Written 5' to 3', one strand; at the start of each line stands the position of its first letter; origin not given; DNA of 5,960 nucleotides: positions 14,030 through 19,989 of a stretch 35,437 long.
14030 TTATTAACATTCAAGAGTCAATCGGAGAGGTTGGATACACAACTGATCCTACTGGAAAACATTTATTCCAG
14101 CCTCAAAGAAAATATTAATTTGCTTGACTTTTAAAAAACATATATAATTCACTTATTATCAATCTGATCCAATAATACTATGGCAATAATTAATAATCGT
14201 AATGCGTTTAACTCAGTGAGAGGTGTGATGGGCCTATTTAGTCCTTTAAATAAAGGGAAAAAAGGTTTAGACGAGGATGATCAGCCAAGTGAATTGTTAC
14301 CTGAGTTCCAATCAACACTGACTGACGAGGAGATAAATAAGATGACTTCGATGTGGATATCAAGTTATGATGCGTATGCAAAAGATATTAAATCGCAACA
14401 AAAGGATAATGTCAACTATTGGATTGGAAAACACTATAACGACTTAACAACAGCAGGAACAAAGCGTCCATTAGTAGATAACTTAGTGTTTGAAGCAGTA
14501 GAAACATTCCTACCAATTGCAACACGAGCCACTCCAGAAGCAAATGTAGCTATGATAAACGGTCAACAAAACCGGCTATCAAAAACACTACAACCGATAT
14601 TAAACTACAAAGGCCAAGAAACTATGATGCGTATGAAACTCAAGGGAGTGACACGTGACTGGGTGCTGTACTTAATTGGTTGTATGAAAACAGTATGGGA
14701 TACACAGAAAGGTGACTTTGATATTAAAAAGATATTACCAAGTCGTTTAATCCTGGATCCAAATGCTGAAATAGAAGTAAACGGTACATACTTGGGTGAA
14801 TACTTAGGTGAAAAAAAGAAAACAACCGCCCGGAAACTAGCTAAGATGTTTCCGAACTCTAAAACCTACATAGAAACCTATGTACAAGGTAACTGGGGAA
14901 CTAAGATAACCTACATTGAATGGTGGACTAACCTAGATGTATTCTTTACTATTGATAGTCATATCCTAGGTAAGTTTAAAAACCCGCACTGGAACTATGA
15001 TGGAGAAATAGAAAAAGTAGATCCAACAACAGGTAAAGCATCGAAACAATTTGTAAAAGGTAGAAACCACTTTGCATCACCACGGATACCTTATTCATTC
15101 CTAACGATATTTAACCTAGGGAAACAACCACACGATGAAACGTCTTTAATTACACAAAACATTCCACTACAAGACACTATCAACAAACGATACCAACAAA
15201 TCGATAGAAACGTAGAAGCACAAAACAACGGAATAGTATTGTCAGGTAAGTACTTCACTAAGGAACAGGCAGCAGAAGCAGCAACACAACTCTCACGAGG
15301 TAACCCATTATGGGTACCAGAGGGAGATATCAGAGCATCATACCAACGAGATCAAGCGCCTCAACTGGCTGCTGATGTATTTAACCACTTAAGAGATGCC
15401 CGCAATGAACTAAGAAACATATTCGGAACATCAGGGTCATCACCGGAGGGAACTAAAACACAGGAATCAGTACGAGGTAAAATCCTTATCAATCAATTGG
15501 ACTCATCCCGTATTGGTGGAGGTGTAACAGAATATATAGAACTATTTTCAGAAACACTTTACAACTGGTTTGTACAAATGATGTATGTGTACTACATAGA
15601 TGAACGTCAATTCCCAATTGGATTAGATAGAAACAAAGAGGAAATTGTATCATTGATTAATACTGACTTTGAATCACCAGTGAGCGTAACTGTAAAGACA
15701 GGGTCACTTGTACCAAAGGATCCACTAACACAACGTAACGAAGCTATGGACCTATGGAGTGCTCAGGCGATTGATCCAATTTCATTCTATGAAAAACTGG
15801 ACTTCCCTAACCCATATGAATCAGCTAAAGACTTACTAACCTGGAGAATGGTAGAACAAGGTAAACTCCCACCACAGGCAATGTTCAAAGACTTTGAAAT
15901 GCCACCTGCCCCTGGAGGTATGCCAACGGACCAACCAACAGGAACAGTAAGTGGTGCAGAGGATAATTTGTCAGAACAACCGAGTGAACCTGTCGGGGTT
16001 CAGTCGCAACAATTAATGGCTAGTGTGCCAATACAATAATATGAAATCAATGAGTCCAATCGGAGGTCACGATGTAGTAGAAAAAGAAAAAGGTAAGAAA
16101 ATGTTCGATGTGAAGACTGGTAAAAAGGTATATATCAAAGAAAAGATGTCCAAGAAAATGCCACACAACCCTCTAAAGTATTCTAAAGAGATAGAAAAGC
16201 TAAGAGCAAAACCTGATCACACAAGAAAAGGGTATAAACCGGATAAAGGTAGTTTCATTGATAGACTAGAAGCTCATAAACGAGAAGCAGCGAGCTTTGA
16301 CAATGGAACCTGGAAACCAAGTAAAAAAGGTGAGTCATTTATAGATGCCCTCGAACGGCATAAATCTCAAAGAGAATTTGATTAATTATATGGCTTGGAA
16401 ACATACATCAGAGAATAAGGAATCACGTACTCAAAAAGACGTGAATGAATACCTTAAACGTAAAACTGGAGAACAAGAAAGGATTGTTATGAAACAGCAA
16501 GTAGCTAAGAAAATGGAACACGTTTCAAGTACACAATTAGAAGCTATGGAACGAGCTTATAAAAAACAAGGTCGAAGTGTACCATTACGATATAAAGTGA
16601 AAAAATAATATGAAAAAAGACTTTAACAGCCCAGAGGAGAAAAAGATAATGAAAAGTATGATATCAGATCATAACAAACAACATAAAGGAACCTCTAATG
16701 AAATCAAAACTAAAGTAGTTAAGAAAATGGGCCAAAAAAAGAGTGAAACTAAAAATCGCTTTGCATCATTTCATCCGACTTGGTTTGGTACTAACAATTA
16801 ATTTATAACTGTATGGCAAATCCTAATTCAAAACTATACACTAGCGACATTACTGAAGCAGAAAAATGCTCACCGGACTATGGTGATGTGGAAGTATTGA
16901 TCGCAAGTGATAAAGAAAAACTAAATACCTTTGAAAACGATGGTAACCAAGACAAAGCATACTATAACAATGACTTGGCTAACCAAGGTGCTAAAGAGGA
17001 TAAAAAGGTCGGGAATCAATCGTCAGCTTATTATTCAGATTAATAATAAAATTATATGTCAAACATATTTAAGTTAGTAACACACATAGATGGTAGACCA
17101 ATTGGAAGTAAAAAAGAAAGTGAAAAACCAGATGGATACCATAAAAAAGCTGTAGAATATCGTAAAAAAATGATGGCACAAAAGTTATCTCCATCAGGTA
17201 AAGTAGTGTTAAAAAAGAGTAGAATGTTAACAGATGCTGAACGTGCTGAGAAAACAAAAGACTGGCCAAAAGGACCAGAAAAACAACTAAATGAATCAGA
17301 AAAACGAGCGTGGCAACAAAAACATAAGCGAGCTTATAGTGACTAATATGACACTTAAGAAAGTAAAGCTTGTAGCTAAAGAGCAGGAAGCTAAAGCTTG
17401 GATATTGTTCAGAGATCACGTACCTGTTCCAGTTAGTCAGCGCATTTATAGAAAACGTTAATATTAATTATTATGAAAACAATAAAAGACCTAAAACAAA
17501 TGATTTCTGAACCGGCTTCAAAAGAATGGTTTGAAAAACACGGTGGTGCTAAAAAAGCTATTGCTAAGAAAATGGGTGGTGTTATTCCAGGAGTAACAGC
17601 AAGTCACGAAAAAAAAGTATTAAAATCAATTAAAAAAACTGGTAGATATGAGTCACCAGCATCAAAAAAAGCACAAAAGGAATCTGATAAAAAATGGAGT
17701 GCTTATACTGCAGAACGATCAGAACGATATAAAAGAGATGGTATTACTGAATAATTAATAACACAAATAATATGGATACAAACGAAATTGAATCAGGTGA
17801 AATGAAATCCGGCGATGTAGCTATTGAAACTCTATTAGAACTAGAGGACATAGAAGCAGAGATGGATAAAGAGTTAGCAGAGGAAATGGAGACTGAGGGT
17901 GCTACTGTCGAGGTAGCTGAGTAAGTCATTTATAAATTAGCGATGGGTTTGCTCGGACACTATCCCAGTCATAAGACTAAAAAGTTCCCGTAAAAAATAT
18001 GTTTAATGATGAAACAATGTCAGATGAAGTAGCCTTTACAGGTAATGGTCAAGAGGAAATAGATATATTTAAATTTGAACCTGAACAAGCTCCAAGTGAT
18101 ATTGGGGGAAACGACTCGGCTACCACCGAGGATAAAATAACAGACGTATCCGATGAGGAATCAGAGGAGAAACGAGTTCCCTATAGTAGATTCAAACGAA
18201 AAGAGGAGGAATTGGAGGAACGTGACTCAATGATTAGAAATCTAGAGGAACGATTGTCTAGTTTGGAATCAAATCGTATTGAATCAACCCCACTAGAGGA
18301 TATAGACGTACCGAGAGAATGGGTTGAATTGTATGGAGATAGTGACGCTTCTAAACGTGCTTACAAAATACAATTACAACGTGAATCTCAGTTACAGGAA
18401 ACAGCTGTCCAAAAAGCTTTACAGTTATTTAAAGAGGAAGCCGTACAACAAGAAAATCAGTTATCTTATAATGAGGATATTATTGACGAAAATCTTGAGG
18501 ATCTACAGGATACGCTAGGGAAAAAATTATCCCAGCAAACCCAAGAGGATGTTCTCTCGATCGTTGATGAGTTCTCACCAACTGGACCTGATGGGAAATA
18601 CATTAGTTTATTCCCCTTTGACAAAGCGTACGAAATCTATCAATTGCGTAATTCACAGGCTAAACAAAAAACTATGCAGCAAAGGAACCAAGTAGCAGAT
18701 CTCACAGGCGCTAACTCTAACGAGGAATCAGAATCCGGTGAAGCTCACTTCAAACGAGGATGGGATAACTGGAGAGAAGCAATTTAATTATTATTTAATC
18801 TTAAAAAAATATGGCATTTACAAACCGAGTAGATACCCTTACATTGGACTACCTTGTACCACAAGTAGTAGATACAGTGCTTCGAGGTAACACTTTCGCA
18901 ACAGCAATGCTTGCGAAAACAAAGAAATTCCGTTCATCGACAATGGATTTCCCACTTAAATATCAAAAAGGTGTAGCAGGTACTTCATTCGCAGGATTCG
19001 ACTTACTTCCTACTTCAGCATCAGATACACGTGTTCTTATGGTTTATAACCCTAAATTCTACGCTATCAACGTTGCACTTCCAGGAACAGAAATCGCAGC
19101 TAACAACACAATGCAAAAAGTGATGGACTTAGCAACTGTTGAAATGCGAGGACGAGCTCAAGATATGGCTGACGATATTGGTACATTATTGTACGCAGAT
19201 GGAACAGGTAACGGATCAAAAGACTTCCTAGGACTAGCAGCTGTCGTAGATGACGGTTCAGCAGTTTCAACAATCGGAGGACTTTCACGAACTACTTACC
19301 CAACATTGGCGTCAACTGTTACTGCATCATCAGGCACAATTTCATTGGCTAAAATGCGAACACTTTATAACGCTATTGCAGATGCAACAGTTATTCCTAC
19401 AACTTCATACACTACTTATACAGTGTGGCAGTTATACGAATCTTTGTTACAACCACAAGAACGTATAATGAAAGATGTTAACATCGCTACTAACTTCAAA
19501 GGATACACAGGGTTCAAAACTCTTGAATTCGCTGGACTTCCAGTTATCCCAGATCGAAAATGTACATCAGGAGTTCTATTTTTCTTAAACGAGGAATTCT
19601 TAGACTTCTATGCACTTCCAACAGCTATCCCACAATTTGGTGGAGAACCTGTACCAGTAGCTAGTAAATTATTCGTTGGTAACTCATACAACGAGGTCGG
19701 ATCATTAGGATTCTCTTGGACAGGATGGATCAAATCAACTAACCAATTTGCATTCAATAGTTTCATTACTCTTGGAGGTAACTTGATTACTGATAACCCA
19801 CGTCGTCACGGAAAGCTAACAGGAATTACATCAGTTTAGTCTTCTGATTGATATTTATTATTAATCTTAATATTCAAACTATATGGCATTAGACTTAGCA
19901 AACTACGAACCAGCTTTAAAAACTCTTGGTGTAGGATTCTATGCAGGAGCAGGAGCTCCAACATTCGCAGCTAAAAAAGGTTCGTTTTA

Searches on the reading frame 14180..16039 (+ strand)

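Call 82: search_protein_families(library=phrogs, proteins=[window:14180-16039:+], max_evalue=0.00001)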
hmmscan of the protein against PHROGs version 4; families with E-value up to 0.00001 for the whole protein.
window:14180-16039:+ (619 aa): 1 family
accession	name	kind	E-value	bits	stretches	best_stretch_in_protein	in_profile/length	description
phrog_156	-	head and packaging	1.6e-10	41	1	128-530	91-532/681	portal protein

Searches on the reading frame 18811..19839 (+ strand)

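Call 82: search_protein_families(library=phrogs, proteins=[window:18811-19839:+], max_evalue=0.00001)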
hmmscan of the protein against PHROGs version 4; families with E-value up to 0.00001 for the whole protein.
window:18811-19839:+ (342 aa): 2 families
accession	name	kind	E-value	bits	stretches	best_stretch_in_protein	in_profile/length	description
phrog_9953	-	head and packaging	1e-41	144.4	1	7-338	12-328/329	major head protein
phrog_14242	-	head and packaging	3.4e-09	36.9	1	127-268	207-341/396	major head protein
